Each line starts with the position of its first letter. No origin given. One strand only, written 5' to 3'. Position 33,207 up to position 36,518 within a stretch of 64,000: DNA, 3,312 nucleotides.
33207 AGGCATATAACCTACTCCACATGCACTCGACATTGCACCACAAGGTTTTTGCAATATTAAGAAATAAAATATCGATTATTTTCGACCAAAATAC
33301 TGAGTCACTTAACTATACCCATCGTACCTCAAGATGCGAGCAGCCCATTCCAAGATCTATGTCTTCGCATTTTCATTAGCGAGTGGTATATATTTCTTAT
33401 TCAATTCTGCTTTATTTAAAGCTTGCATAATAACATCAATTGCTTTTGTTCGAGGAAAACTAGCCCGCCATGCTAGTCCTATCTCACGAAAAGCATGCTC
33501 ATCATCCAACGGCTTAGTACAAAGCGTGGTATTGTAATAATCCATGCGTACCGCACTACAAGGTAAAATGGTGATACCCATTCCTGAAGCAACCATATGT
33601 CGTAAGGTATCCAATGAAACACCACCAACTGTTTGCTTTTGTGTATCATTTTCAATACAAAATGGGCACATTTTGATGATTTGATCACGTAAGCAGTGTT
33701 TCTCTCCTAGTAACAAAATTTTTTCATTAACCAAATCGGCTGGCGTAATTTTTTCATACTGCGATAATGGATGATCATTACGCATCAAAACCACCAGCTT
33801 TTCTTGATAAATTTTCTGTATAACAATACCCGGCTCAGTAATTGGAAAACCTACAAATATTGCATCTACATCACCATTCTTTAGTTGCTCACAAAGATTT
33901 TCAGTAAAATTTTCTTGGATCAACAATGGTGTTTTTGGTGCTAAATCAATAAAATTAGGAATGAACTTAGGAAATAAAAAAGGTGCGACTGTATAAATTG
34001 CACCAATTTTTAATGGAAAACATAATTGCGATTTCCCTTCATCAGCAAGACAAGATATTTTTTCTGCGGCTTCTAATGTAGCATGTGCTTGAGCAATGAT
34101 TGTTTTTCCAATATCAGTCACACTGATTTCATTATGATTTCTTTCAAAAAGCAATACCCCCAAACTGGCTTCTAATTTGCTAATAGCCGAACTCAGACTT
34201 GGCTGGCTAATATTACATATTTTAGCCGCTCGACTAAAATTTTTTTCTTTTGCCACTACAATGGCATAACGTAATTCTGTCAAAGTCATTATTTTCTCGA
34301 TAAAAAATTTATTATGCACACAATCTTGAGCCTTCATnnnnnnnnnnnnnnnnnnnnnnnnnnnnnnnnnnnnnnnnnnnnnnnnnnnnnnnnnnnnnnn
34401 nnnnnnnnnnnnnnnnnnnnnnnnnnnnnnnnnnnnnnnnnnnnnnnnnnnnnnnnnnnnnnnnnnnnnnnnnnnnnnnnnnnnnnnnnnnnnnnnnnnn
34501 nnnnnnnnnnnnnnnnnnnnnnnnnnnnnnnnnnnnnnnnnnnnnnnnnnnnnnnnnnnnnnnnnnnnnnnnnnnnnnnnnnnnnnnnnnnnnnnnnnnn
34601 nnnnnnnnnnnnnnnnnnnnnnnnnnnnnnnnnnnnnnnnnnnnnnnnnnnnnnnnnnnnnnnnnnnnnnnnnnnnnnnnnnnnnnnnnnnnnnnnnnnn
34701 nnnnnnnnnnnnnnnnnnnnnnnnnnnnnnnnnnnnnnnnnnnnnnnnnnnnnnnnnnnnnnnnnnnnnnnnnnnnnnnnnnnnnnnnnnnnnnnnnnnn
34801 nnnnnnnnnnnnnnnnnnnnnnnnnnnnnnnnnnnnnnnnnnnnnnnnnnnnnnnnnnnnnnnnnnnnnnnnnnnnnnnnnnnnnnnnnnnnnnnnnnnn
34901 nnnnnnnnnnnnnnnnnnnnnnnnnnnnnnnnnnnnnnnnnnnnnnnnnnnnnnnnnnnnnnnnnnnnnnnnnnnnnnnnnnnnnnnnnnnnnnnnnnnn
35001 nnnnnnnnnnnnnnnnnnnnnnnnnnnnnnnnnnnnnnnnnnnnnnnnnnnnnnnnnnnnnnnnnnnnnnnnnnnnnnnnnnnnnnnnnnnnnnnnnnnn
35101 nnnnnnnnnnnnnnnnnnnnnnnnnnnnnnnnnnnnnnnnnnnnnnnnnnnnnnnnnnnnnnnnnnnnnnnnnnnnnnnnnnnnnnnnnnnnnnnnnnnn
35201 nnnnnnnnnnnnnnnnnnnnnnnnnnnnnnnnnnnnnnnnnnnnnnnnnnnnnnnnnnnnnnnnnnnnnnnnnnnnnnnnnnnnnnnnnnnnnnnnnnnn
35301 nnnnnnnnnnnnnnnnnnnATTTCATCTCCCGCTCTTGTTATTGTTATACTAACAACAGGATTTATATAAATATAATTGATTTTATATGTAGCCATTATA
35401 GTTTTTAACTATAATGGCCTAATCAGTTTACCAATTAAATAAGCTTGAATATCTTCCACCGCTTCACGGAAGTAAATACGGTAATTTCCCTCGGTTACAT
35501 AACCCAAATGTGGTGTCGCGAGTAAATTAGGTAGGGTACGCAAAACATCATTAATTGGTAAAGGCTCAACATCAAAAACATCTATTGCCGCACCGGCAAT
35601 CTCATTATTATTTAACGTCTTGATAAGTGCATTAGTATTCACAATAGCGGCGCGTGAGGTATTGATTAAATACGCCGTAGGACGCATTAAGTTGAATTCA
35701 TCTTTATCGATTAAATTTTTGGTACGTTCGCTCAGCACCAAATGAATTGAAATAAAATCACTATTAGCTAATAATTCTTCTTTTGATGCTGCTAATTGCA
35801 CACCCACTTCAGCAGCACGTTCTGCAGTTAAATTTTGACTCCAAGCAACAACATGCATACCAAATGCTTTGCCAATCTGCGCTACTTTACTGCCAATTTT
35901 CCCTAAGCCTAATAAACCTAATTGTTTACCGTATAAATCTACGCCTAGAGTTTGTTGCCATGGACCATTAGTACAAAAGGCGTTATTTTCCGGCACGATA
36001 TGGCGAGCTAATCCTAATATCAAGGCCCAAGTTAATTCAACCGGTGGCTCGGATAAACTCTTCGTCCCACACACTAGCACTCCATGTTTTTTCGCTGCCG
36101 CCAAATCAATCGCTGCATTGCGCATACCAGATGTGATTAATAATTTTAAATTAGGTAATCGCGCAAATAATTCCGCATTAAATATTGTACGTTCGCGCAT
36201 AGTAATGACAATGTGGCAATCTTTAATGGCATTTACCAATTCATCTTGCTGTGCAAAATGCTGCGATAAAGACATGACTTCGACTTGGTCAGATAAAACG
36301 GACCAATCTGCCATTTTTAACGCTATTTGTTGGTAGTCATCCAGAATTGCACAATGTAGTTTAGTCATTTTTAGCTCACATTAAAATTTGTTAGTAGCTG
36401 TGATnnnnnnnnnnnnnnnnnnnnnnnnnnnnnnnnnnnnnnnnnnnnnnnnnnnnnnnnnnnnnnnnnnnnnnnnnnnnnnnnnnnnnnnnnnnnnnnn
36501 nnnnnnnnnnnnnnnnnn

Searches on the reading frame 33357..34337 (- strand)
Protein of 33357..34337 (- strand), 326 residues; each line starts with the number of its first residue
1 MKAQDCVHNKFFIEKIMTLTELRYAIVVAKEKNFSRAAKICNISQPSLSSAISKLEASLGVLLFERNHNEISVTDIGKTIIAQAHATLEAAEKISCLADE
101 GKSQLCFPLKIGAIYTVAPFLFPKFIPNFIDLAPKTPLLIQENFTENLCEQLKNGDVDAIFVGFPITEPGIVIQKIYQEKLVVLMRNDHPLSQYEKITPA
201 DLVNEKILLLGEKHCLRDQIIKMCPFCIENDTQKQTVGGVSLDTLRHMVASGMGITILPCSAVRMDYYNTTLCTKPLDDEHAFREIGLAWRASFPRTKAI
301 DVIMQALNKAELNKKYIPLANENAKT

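Call 7: search_protein_families(library=pfam, proteins=[window:33357-34337:-], max_evalue=0.01)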
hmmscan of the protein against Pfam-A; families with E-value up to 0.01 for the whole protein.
window:33357-34337:- (326 aa): 2 families
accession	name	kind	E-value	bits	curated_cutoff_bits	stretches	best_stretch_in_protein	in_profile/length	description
PF03466.25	LysR_substrate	-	8.4e-40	136.8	28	1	109-308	8-205/209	LysR substrate binding domain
PF00126.33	HTH_1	-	3.6e-17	62.5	26.6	1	19-77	1-59/60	Bacterial regulatory helix-turn-helix protein, lysR family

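Call 12: find_encoding_contigs(protein=window:33357-34337:-, flank=10000, max_places=10)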
Protein window:33357-34337:- (326 aa): no gene with exactly this product is on record in the collection.

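Call 15: find_encoding_contigs(protein=window:33357-34289:-, flank=10000, max_places=10)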
Protein window:33357-34289:- (310 aa): no gene with exactly this product is on record in the collection.

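Call 22: search_protein_families(library=ncbifam, proteins=[window:33357-34289:-], max_evalue=0.001)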
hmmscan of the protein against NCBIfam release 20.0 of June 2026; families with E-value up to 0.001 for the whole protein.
window:33357-34289:- (310 aa): 54 families (the best 25 are shown)
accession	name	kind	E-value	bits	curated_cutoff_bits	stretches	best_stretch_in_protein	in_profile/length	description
NF008361.0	PRK11151.1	equivalog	2.6e-56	191.1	329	1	1-293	1-291/305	DNA-binding transcriptional regulator OxyR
NF050018.1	StrsTransRegOxyRFcella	equivalog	3.5e-44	151.4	500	1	4-278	4-272/289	oxidative stress transcriptional regulator OxyR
NF007385.0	PRK09906.1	equivalog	1.2e-40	139.6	356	1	1-287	1-284/296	DNA-binding transcriptional regulator HcaR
NF040786.1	LysR_Sec_metab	equivalog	1.7e-38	132.3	250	1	1-293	1-296/298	selenium metabolism-associated LysR family transcriptional regulator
NF047520.1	trans_act_CidR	equivalog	1e-37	129.9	415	1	1-277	1-274/292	cidABC operon transcriptional activator CidR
NF053705.1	TransRegGltCGpos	equivalog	1.5e-37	129.4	350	1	1-274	1-272/300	glutamate biosynthesis transcriptional regulator GltC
TIGR02424.1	TF_pcaQ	equivalog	2.5e-35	121.8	303.8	1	9-294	11-297/300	pca operon transcription factor PcaQ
NF045775.1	acetoin_reg_AlsR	exception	4.1e-32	111.8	430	1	1-276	1-274/290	acetoin biosynthesis transcriptional regulator AlsR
NF008416.0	PRK11242.1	equivalog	2.2e-31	109.3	277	1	1-292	1-288/300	transcriptional regulator CynR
NF007439.0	PRK09986.1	equivalog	4.1e-30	105.2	290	1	3-257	9-264/296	LysR family transcriptional regulator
NF040709.1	benzoate_BenM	exception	4e-25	88.7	600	1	1-275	1-274/299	benzoate utilization transcription regulator BenM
TIGR03339.1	phn_lysR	subfamily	6.6e-25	87.9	341.1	1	6-250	2-241/279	aminoethylphosphonate catabolism associated LysR family transcriptional regulator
NF040710.1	benzoate_CatM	exception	1.7e-24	86.6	580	1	1-276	1-275/293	cis,cis-muconate-binding transcription regulator CatM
NF009327.0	PRK12684.1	subfamily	5.2e-23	81.7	402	1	1-243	1-244/313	CysB family HTH-type transcriptional regulator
NF040889.1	trans_reg_YeiE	equivalog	9.2e-23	80.9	480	1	2-257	4-252/288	DNA-binding transcriptional regulator YeiE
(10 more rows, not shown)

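Call 37: find_related_loci(query=A2, collection=metagenome_contigs, flank=10000)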
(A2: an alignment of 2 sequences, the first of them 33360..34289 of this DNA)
Query A2 (310 aa) in metagenome_contigs; peptide patterns used: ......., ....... (x = any residue, [..] = any of these).
175 stretches matched a pattern; 1 encode a relative of the query (tblastn E <= 1e-3); 1 distinct loci.
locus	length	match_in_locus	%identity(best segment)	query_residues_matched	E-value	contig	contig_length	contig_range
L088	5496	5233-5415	36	12-72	3e-8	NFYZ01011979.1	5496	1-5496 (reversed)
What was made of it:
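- Tried and rejected: Metagenome scan with an OxyR alignment (call 37).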

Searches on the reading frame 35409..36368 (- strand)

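Call 7: search_protein_families(library=pfam, proteins=[window:35409-36368:-], max_evalue=0.01)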
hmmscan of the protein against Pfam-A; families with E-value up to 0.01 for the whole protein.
window:35409-36368:- (319 aa): 3 families
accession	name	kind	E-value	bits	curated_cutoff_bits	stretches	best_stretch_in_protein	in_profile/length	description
PF02826.25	2-Hacid_dh_C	-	6.8e-56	188.9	25.1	1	115-289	2-178/178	D-isomer specific 2-hydroxyacid dehydrogenase, NAD binding domain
PF00389.36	2-Hacid_dh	-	9.8e-13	48.4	24.6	1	20-314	10-127/134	D-isomer specific 2-hydroxyacid dehydrogenase, catalytic domain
PF03446.21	NAD_binding_2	-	5.6e-07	30.1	21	1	150-257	2-112/161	NAD binding domain of 6-phosphogluconate dehydrogenase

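Call 22: search_protein_families(library=ncbifam, proteins=[window:35409-36368:-], max_evalue=0.001)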
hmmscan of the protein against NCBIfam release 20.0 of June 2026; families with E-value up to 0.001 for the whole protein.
window:35409-36368:- (319 aa): 22 families
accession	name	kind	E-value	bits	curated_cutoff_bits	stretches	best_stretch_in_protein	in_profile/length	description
TIGR01327.1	PGDH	equivalog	7.3e-62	209.8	454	1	35-315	25-305/525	phosphoglycerate dehydrogenase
NF009714.1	PRK13243.1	equivalog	3.6e-58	197.5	455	1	29-297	25-299/332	glyoxylate reductase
NF005069.0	PRK06487.1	equivalog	6.4e-54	183.2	448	1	7-317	6-317/320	2-hydroxyacid dehydrogenase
NF008759.0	PRK11790.1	equivalog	4.1e-46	157.5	404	1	33-295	37-301/410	phosphoglycerate dehydrogenase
NF006263.0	PRK08410.1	equivalog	1.7e-43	149.2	389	1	17-312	11-308/311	D-2-hydroxyacid dehydrogenase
NF005387.0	PRK06932.1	equivalog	1.8e-42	145.4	492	1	38-310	32-309/314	2-hydroxyacid dehydrogenase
NF011938.0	PRK15409.1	equivalog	1.5e-38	132.6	492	1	28-314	22-312/324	glyoxylate/hydroxypyruvate reductase GhrB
NF005750.0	PRK07574.1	equivalog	1.1e-37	130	329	1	34-298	74-345/386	NAD-dependent formate dehydrogenase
NF005027.0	PRK06436.1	equivalog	6.5e-34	117.4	261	1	87-314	63-283/303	2-hydroxyacid dehydrogenase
NF041369.1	Dhydh_Halo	equivalog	1.9e-31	109.4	400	1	93-295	75-279/305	D-2-hydroxyacid dehydrogenase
NF000492.1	vanH_gen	exception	2.7e-28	99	540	1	72-293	65-293/312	D-lactate dehydrogenase VanH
NF001309.0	PRK00257.1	equivalog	5.1e-24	85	434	1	137-297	106-265/379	4-phosphoerythronate dehydrogenase PdxB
NF000371.1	vanH_Agroup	exception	6e-22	78.2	700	1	74-297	72-302/322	VanH-A/VanH-Pt family D-lactate dehydrogenase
NF006374.0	PRK08605.1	subfamily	3.9e-21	75.5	356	1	64-269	58-267/332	D-lactate dehydrogenase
NF000004.1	vanH-D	exception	4.7e-21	75.2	550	1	74-292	73-298/323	D-lactate dehydrogenase VanH-D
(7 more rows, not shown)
